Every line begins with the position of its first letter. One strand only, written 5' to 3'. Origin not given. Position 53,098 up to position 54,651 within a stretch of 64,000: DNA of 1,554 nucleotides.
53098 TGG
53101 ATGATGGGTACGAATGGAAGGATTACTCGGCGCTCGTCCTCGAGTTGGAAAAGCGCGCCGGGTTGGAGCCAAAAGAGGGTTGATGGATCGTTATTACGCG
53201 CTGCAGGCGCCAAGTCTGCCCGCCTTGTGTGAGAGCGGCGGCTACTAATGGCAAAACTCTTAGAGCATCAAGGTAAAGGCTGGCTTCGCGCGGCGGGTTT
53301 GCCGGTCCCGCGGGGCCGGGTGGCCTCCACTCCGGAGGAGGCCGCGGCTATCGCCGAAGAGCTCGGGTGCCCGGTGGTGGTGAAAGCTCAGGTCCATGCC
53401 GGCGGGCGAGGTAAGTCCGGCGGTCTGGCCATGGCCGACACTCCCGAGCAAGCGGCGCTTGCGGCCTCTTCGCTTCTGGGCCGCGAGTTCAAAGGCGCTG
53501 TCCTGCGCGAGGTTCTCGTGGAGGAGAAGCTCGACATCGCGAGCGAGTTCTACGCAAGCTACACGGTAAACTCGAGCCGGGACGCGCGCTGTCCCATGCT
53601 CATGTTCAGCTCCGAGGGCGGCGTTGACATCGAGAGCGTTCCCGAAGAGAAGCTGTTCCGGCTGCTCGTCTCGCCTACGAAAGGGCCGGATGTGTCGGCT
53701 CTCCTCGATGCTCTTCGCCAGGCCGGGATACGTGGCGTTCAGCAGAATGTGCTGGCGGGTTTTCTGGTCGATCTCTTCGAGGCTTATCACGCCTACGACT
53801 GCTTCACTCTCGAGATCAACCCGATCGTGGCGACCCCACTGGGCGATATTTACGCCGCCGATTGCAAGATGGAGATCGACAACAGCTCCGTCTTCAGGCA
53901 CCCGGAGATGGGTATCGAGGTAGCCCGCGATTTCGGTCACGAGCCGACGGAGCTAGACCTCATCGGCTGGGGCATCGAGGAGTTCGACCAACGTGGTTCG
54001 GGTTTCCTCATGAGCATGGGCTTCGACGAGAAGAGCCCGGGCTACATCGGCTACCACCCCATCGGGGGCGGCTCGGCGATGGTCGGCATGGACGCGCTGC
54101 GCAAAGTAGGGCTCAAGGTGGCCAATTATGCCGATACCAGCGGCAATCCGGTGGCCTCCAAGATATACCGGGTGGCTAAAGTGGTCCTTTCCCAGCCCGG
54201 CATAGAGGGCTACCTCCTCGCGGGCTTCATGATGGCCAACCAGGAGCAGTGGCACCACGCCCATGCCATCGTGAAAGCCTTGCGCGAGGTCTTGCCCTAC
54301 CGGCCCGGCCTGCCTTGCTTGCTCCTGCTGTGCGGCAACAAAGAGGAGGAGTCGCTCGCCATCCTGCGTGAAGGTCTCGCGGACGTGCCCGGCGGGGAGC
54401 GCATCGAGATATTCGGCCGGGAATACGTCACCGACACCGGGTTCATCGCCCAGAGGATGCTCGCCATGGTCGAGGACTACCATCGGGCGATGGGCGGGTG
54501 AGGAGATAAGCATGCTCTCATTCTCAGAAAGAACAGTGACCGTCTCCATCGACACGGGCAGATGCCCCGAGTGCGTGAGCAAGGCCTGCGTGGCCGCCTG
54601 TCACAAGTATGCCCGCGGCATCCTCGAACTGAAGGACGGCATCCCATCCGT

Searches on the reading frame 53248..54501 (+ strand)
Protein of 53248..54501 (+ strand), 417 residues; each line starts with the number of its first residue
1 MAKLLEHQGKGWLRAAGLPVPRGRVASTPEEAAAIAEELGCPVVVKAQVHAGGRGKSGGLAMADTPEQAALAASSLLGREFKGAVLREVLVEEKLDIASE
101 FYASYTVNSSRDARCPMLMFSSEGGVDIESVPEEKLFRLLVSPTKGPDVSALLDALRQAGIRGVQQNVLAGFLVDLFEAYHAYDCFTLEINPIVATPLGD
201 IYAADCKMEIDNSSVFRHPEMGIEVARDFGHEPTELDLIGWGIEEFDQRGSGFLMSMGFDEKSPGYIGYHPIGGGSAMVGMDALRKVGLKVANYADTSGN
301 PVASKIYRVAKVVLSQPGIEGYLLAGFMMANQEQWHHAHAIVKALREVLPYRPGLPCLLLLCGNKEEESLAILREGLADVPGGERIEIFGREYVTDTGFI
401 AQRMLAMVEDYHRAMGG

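Call 5: search_protein_families(library=pfam, proteins=[window:53248-54501:+], max_evalue=0.01)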
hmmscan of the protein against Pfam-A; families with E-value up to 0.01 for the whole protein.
window:53248-54501:+ (417 aa): 7 families
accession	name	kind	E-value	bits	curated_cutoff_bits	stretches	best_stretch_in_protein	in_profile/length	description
PF08442.15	ATP-grasp_2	-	5.2e-45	154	29.5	1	3-194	1-201/202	ATP-grasp domain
PF24948.1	Citrate_synth_N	-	2.4e-13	50.5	83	1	43-217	54-227/232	ATP-citrate synthase ATP-grasp domain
PF13549.11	ATP-grasp_5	-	3.3e-13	49.9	27.6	1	3-210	9-221/221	ATP-grasp domain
PF16114.10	Citrate_bind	-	1e-05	25.6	26.8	1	265-349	30-121/177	ATP citrate lyase citrate-binding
PF02786.22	CPSase_L_D2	-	2.3e-05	24.5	19.8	1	13-62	9-58/211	Carbamoyl-phosphate synthase L chain, ATP binding domain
PF01071.24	GARS_A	-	0.00011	22.5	27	1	12-96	9-90/194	Phosphoribosylglycinamide synthetase, ATP-grasp (A) domain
PF02222.28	ATP-grasp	-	0.00022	21.3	27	1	13-100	3-81/179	ATP-grasp domain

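Call 12: search_protein_families(library=ncbifam, proteins=[window:53248-54501:+], max_evalue=0.001)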
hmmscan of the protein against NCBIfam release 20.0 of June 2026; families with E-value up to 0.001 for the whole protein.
window:53248-54501:+ (417 aa): 12 families
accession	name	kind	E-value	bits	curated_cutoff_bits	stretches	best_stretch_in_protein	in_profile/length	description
NF001913.0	PRK00696.1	equivalog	2.2e-63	214.6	370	2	3-221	2-229/388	ADP-forming succinate--CoA ligase subunit beta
TIGR01016.1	sucCoAbeta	subfamily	1.5e-55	188.7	375.55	1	3-375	2-363/386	succinate-CoA ligase subunit beta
NF010647.0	PRK14046.1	equivalog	3.9e-42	144.7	604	1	5-376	4-364/392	malate--CoA ligase subunit beta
NF010623.0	PRK14016.1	subfamily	2e-08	32.8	877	1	10-69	219-278/871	cyanophycin synthetase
NF045493.1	HydDutCoALig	equivalog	2.7e-07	29.5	1300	1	3-138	484-619/698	4-hydroxybutyrate--CoA ligase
TIGR02068.2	cya_phycin_syn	equivalog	1.9e-06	26.2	850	1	10-95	218-308/862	cyanophycin synthetase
NF004680.0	PRK06019.1-6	equivalog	6.5e-05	21.8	327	1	13-104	124-206/405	5-(carboxyamino)imidazole ribonucleotide synthase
TIGR02144.1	LysX_arch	equivalog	0.00014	21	275.6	1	13-53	95-135/281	lysine biosynthesis protein LysX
TIGR01369.1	CPSaseII_lrg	equivalog_domain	0.00038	18.2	1027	1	13-96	135-210/1052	carbamoyl-phosphate synthase (glutamine-hydrolyzing) large subunit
TIGR00877.1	purD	equivalog_domain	0.00059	18.8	288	1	11-96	110-192/425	phosphoribosylamine--glycine ligase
NF006406.0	PRK08654.1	equivalog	0.00082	18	739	0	10-56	120-168/499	acetyl-CoA carboxylase biotin carboxylase subunit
NF006286.0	PRK08462.1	equivalog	0.00096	18.1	740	0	9-56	121-170/445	acetyl-CoA carboxylase biotin carboxylase subunit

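Call 27: find_related_loci(query=A3, collection=genome_contigs, flank=10000)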
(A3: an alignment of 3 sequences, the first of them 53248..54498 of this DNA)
Query A3 (417 aa) in genome_contigs; peptide patterns used: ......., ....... (x = any residue, [..] = any of these).
223 stretches matched a pattern; 150 encode a relative of the query (tblastn E <= 1e-3); the best 80 are kept; 80 distinct loci.
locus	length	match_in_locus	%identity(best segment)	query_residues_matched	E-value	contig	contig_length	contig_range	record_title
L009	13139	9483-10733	92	1-417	0e+0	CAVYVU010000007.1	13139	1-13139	MAG: uncultured Thermoleophilia bacterium isolate MFD01299.bin.2.213 genome assembly, contig: contig_131269, whole genom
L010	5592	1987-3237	80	1-417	0e+0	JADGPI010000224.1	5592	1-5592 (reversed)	MAG: Thermoleophilia bacterium isolate Chersky_299 k127_16446032, whole genome shotgun sequence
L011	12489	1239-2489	81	1-417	0e+0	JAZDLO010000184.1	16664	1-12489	MAG: bacterium isolate MEGAHIT-group-0.602 k141_3711072, whole genome shotgun sequence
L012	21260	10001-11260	72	1-417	0e+0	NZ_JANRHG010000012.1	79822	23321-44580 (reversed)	Neomoorella sulfitireducens strain SLA38 12, whole genome shotgun sequence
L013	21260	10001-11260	72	1-417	0e+0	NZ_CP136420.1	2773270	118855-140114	Neomoorella carbonis strain ACPs chromosome, complete genome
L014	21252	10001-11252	82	1-417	0e+0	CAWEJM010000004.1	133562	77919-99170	MAG: uncultured Actinomycetes bacterium isolate MFD05942.bin.2.29 genome assembly, contig: contig_12768, whole genome sh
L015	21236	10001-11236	72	1-412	0e+0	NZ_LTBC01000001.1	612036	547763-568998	Moorella mulderi DSM 14980 MOMU_contig000001, whole genome shotgun sequence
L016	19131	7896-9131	72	1-412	0e+0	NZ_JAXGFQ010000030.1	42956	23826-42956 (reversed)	Moorella naiadis (nom. illeg.) strain AZ13.I AZ13_I_contig_29, whole genome shotgun sequence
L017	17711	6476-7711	72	1-412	0e+0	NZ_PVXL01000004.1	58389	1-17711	Neomoorella stamsii strain DSM 26217 MOST_contig000004, whole genome shotgun sequence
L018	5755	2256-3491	72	1-412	0e+0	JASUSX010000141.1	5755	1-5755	MAG: Clostridia bacterium isolate DJKA97_NP-J24_bin.6 scaffold_4165, whole genome shotgun sequence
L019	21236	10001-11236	69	1-412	0e+0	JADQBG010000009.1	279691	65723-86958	MAG: Actinomycetota bacterium isolate Soudan_30 NODE_17_length_279691_cov_16.063393, whole genome shotgun sequence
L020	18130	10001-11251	66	1-417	0e+0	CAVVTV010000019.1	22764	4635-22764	MAG: uncultured Thermoleophilia bacterium isolate MFD04492.bin.1.102 genome assembly, contig: contig_54369, whole genome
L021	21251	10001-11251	65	1-412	5e-180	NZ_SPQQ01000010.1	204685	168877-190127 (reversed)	Desulfosporosinus fructosivorans strain 63.6F NODE_10_length_204685_cov_45.200162, whole genome shotgun sequence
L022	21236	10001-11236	69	1-412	0e+0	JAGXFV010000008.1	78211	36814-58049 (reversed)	MAG: Actinomycetes bacterium isolate LH_M23 k141_154457, whole genome shotgun sequence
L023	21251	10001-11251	65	1-412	1e-179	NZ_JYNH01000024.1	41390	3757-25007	Desulfosporosinus sp. I2 contig00024, whole genome shotgun sequence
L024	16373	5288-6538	65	1-412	9e-179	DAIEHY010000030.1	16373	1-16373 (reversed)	MAG TPA_asm: Desulfosporosinus sp. isolate clean1016 NODE_30_length_16373_cov_3.922312, whole genome shotgun sequence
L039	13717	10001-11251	64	1-412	3e-176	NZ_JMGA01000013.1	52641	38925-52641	Desulfosporosinus sp. HMP52 Desulfosporosinus_HMP51_contig_13, whole genome shotgun sequence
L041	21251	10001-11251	64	1-412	1e-175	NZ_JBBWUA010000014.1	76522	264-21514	Desulfitobacterium sp. THU1 Unigene14, whole genome shotgun sequence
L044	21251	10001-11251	65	1-412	9e-176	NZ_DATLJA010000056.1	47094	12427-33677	MAG: Desulfitobacterium sp. isolate SMAG_U13683 k141_13190, whole genome shotgun sequence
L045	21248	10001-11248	64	1-411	4e-175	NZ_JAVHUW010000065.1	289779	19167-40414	Candidatus Desulfosporosinus nitrosoreducens strain PR k141_3757, whole genome shotgun sequence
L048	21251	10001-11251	64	1-412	5e-175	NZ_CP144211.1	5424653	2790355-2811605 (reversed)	Desulfosporosinus paludis strain SB140 chromosome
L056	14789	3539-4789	65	1-417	5e-171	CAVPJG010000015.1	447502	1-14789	MAG: uncultured Thermoleophilia bacterium isolate MFD00032.bin.2.164 genome assembly, contig: contig_9147, whole genome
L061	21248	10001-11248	61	1-412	3e-167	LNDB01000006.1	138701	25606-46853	MAG: Candidatus Dichloromethanomonas elyunquensis isolate RM contig000006, whole genome shotgun sequence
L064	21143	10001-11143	66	1-380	3e-163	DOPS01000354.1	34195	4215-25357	MAG TPA_asm: Desulfosporosinus sp. isolate UBA8488 contig_1006, whole genome shotgun sequence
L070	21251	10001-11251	63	1-412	9e-171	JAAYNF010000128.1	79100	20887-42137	MAG: Clostridiaceae bacterium isolate AS21ysBPME_118 185063_AS21, whole genome shotgun sequence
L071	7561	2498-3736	57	1-413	4e-155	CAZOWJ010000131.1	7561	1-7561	MAG TPA_asm: uncultured Desulfocapsaceae bacterium isolate SRP155585_co2_237 genome assembly, contig: NODE_8436_length_7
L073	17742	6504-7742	57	1-413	1e-154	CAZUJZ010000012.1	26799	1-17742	MAG TPA_asm: uncultured Desulfofustis sp. isolate SRP332253_co1_173 genome assembly, contig: NODE_2667_length_26799_cov_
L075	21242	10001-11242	56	1-414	2e-154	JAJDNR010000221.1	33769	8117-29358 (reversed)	MAG: Desulfofustis sp. isolate ALSabin.142 k141_8677034, whole genome shotgun sequence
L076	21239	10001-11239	57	1-413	2e-154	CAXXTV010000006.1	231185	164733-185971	MAG: Desulfocapsaceae bacterium isolate 9ac7e68f-4adb-488a-affb-9f10dc14a897 genome assembly, contig: contig_6, whole ge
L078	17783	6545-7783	56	1-413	7e-154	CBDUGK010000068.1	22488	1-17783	MAG TPA_asm: uncultured Desulfobulbaceae bacterium isolate SRR22808130_binner12_Refined_12 genome assembly, contig: ERZ2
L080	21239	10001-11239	57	1-413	5e-154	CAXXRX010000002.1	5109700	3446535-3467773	MAG: Desulfocapsaceae bacterium isolate 1aa78899-e997-4579-a1ce-6e823d9c38b0 genome assembly, contig: contig_2, whole ge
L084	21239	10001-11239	57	1-413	6e-153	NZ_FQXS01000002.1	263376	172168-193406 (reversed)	Desulfofustis glycolicus DSM 9705, whole genome shotgun sequence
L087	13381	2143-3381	56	1-413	3e-152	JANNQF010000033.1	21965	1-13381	MAG: Deltaproteobacteria bacterium isolate SOY_31_metabat_54 SOY_31_k141_3302562, whole genome shotgun sequence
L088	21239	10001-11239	57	1-413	2e-152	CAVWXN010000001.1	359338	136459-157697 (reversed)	MAG: uncultured delta proteobacterium isolate MFD03804.bin.1.157 genome assembly, contig: contig_11170, whole genome sho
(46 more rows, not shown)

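Call 32: search_protein_families(library=pfam, proteins=[L044:13642-14898:+, L075:2336-3655:+, L048:7730-9106:+, L087:5929-6630:+, L087:6726-9308:+, L044:3303-4547:+, L041:7771-8232:+, L039:3824-4600:+, L024:1557-2879:+, L070:5905-6666:+], max_evalue=0.00001)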
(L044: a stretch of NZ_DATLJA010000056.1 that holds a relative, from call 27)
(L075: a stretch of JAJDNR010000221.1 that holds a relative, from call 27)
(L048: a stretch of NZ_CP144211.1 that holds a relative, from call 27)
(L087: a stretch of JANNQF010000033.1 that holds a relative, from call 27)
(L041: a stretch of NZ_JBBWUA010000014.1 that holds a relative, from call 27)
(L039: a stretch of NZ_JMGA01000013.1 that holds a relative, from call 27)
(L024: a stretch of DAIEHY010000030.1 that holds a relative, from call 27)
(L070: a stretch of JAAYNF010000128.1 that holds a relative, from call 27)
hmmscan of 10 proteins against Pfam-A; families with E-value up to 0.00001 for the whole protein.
L044:13642-14898:+ (418 aa): 2 families
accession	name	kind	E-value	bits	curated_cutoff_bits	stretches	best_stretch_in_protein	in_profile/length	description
PF00390.24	malic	-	4e-28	98.9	23.1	1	21-152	3-182/182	Malic enzyme, N-terminal domain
PF03949.21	Malic_M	-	1.1e-22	81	23.5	1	168-391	3-258/258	Malic enzyme, NAD binding domain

L075:2336-3655:+ (439 aa): 5 families
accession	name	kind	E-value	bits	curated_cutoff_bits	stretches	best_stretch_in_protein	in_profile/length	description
PF02754.22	CCG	-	9.7e-35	119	20.6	2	320-405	1-85/85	Cysteine-rich domain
PF13183.11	Fer4_8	-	2.8e-12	47.4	27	1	23-90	3-68/68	4Fe-4S dicluster domain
PF13534.11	Fer4_17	-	3e-09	37.7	22.2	1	24-90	1-60/61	4Fe-4S dicluster domain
PF12838.12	Fer4_7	-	6.1e-09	36.7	27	1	24-90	1-52/52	4Fe-4S dicluster domain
PF13484.11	Fer4_16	-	3.6e-06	28.1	30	1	25-88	2-65/66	4Fe-4S double cluster binding domain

L048:7730-9106:+ (458 aa): 2 families
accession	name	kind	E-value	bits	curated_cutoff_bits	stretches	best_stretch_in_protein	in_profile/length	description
PF02913.24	FAD-oxidase_C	-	3.2e-65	220.7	21.2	1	215-455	1-248/248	FAD linked oxidases, C-terminal domain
PF01565.28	FAD_binding_4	-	2.3e-42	144.4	26.4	1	41-178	2-138/139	FAD binding domain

L087:5929-6630:+ (233 aa): 7 families
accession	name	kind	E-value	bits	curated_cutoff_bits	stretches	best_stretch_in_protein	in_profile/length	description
PF08241.18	Methyltransf_11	-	3.9e-20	72.7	21.2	1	55-149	1-95/95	Methyltransferase domain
PF13649.12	Methyltransf_25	-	1.4e-17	64.6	27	1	55-145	2-97/97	Methyltransferase domain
PF13489.12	Methyltransf_23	-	3.3e-13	50.1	27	1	40-164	11-131/164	Methyltransferase domain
PF13847.12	Methyltransf_31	-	1.4e-11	44.7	27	1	50-159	3-119/145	Methyltransferase domain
PF08242.18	Methyltransf_12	-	2.4e-10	41.5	30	1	55-147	1-98/98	Methyltransferase domain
PF01209.24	Ubie_methyltran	-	1.2e-09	38.3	20.1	1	12-149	10-151/233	ubiE/COQ5 methyltransferase family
PF02353.26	CMAS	-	2.8e-06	27.3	27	1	35-161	47-176/273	Mycolic acid cyclopropane synthetase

L087:6726-9308:+ (860 aa): 2 families
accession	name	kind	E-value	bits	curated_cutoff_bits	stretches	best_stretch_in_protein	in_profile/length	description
PF01565.28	FAD_binding_4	-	2e-62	209.4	26.4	2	41-178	2-138/139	FAD binding domain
PF02913.24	FAD-oxidase_C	-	5.7e-62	210.1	21.2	1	216-455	3-248/248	FAD linked oxidases, C-terminal domain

L044:3303-4547:+ (414 aa): 0 families

L041:7771-8232:+ (153 aa): 3 families
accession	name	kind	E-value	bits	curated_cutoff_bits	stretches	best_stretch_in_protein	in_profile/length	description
PF00583.31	Acetyltransf_1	-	1.1e-16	61.6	20.7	1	39-116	32-116/116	Acetyltransferase (GNAT) family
PF13508.13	Acetyltransf_7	-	1.5e-14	54.5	27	1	41-117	4-83/84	Acetyltransferase (GNAT) domain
PF13673.13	Acetyltransf_10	-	1.4e-08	35.3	23.6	1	41-122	32-113/128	Acetyltransferase (GNAT) domain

L039:3824-4600:+ (258 aa): 5 families
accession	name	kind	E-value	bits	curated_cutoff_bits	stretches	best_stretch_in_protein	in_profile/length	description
PF01614.24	IclR_C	-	1.1e-49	168.8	24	1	80-247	6-173/174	Bacterial transcriptional regulator IclR C-terminal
PF09339.16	HTH_IclR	-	1.2e-17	63.9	22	1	8-57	1-50/52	IclR helix-turn-helix domain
PF12802.13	MarR_2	-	5.4e-08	33.3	27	1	13-60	8-55/61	MarR family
PF25213.1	HVO_A0261_N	-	9.7e-08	32.2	35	1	8-66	6-63/86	HVO_A0261 N-terminal domain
PF01047.28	MarR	-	3.9e-07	30.3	24.6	1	20-61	12-53/59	MarR family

L024:1557-2879:+ (440 aa): 2 families
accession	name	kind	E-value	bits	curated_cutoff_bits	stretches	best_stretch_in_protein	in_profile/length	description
PF01565.28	FAD_binding_4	-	2.7e-26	92.4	26.4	1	41-175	1-138/139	FAD binding domain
PF02913.24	FAD-oxidase_C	-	1.2e-07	32.2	21.2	1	213-435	2-246/248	FAD linked oxidases, C-terminal domain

L070:5905-6666:+ (253 aa): 2 families
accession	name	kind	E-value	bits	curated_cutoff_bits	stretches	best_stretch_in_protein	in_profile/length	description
PF00005.33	ABC_tran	-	4.3e-25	89.3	25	1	41-184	2-136/137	ABC transporter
PF13304.12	AAA_21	-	1.5e-08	35.5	27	0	52-70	1-19/304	AAA domain, putative AbiEii toxin, Type IV TA system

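Call 33: search_protein_families(library=pfam, proteins=[L045:9351-9704:+, L080:4482-5399:-, L078:9985-10296:+, L061:6303-6986:+, L073:124-921:-, L076:5493-7037:-, L088:7062-7745:-, L071:440-1588:-, L039:27-3554:+, L064:15727-16638:+], max_evalue=0.00001)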
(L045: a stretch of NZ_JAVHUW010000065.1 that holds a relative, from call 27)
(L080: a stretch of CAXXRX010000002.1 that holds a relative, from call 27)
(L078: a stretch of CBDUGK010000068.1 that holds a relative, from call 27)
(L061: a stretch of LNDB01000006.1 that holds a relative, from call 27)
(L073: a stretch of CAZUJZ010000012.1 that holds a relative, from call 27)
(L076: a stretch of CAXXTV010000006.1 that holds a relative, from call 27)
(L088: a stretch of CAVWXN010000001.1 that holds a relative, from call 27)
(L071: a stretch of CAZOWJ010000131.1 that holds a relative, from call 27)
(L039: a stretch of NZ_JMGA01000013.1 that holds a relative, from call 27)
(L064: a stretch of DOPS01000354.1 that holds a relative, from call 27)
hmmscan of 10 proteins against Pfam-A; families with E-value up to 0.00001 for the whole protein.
L045:9351-9704:+ (117 aa): 1 family
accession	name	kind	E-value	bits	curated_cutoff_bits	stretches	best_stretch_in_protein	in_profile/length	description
PF07883.17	Cupin_2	-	1.5e-13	50.7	27.2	1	34-102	2-67/70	Cupin domain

L080:4482-5399:- (305 aa): 2 families
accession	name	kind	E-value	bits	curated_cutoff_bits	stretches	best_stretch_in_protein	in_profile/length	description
PF00551.24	Formyl_trans_N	-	4.6e-38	131.2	26.1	1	1-161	1-166/181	Formyl transferase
PF02911.23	Formyl_trans_C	-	1.4e-19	70.6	21.1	1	201-293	2-97/100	Formyl transferase, C-terminal domain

L078:9985-10296:+ (103 aa): 1 family
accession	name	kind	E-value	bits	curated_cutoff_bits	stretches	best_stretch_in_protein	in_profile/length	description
PF01910.22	Thiamine_BP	-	1.7e-24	86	24.9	1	10-100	1-91/92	Thiamine-binding protein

L061:6303-6986:+ (227 aa): 1 family
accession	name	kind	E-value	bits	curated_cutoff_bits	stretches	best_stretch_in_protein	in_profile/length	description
PF01895.24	PhoU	-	6.7e-43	145.4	23.5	2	130-214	2-89/89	PhoU domain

L073:124-921:- (265 aa): 1 family
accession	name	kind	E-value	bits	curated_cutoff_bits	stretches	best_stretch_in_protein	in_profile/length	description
PF01925.25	TauE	-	3e-57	194.5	32.6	1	9-260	2-237/237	Sulfite exporter TauE/SafE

L076:5493-7037:- (514 aa): 1 family
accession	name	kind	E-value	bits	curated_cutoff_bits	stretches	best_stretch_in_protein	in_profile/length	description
PF06808.19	DctM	-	1.9e-69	235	23.8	1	75-503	1-412/413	Tripartite ATP-independent periplasmic transporter, DctM component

L088:7062-7745:- (227 aa): 1 family
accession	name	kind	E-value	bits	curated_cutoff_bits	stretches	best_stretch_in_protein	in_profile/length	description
PF04290.18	DctQ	-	6.2e-25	88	28.3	1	88-218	3-131/132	Tripartite ATP-independent periplasmic transporters, DctQ component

L071:440-1588:- (382 aa): 1 family
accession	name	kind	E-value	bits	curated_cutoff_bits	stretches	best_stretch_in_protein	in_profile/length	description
PF03480.18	DctP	-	3.8e-43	148.3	23.4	1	59-348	4-285/286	Bacterial extracellular solute-binding protein, family 7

L039:27-3554:+ (1175 aa): 3 families
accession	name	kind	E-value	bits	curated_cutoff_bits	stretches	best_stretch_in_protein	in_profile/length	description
PF13558.12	SbcC_Walker_B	-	1.9e-10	41.3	27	1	1065-1130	21-89/90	SbcC/RAD50-like, Walker B motif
PF02463.25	SMC_N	-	4.2e-09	36.6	40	1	4-1144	29-200/220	RecF/RecN/SMC N terminal domain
PF13555.12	AAA_29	-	3.1e-06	27.3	27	1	4-32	27-55/61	P-loop containing region of AAA domain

L064:15727-16638:+ (303 aa): 1 family
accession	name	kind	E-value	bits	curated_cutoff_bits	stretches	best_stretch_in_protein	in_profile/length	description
PF00849.27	PseudoU_synth_2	-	2.8e-31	109.2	26.8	1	97-248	1-151/152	RNA pseudouridylate synthase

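Call 51: search_protein_families(library=ncbifam, proteins=[L048:13591-14820:+], max_evalue=1e-10)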
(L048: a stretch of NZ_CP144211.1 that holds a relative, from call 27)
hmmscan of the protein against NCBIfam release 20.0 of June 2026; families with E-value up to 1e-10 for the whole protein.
L048:13591-14820:+ (409 aa): 3 families
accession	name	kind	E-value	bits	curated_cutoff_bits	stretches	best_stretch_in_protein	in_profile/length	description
NF009501.0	PRK12861.1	subfamily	7.2e-125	417.8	1178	1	4-394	8-412/764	NADP-dependent malic enzyme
NF010052.0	PRK13529.1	subfamily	3.4e-35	121.7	326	1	114-401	229-548/564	oxaloacetate-decarboxylating malate dehydrogenase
NF041582.1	malolactic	exception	8.5e-23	80.8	850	1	116-399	214-526/536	malolactic enzyme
